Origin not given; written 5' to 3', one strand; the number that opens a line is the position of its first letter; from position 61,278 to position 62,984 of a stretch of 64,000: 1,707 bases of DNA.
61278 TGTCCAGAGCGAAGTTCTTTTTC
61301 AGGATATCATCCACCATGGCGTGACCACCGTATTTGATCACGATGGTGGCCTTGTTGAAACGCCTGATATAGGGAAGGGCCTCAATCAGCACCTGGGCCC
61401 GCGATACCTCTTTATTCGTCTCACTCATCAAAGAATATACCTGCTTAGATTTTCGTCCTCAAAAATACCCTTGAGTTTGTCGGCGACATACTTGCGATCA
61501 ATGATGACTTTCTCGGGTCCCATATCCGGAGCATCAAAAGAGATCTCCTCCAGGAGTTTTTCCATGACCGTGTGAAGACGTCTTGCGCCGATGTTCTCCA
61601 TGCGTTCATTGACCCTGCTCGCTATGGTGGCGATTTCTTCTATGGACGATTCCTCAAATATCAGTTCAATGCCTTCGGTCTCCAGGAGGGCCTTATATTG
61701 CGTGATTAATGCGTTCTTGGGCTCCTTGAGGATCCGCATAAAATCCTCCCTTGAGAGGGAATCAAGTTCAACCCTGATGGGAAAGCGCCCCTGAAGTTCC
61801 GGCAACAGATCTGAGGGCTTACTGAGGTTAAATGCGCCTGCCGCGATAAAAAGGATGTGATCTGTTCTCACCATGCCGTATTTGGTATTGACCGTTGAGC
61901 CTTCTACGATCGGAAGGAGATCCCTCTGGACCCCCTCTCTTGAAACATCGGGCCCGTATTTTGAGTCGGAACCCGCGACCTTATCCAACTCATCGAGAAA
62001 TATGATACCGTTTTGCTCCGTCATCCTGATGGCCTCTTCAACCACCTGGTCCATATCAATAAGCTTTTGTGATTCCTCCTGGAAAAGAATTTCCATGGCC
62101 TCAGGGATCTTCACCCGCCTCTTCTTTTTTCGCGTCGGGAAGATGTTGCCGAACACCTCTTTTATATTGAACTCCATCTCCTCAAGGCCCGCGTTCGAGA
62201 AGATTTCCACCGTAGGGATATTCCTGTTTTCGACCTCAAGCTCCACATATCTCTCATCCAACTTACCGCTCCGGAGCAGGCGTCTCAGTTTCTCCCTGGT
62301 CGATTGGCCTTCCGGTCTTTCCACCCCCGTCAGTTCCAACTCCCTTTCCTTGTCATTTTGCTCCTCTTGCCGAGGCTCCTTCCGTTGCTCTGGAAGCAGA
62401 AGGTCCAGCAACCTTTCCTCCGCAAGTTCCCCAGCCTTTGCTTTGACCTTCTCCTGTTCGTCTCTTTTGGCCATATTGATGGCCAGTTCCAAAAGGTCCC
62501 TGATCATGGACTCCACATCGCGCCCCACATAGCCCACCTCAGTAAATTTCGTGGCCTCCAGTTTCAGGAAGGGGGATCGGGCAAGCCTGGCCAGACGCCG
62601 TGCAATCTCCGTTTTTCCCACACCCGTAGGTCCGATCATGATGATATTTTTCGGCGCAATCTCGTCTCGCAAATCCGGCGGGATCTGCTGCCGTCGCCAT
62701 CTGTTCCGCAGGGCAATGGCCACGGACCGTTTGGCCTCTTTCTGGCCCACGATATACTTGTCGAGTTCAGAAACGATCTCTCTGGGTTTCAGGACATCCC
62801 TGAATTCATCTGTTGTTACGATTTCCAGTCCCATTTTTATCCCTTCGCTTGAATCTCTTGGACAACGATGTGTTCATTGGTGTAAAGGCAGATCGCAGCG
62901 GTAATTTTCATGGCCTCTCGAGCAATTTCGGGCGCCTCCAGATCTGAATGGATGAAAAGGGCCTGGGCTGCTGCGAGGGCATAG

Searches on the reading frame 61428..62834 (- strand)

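Call 34: search_protein_families(library=pfam, proteins=[window:61428-62834:-], max_evalue=0.00001)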
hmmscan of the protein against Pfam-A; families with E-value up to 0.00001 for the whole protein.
window:61428-62834:- (468 aa): 3 families
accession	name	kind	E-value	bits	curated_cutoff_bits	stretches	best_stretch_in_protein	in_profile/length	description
PF07724.20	AAA_2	-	6.1e-31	108.1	27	1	229-354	28-166/166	AAA domain (Cdc48 subfamily)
PF00004.35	AAA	-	3.1e-16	60.5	21.2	1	260-358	41-130/131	ATPase family associated with various cellular activities (AAA)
PF07728.20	AAA_5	-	4.4e-06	27.2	22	0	63-99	1-38/139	AAA domain (dynein-related subfamily)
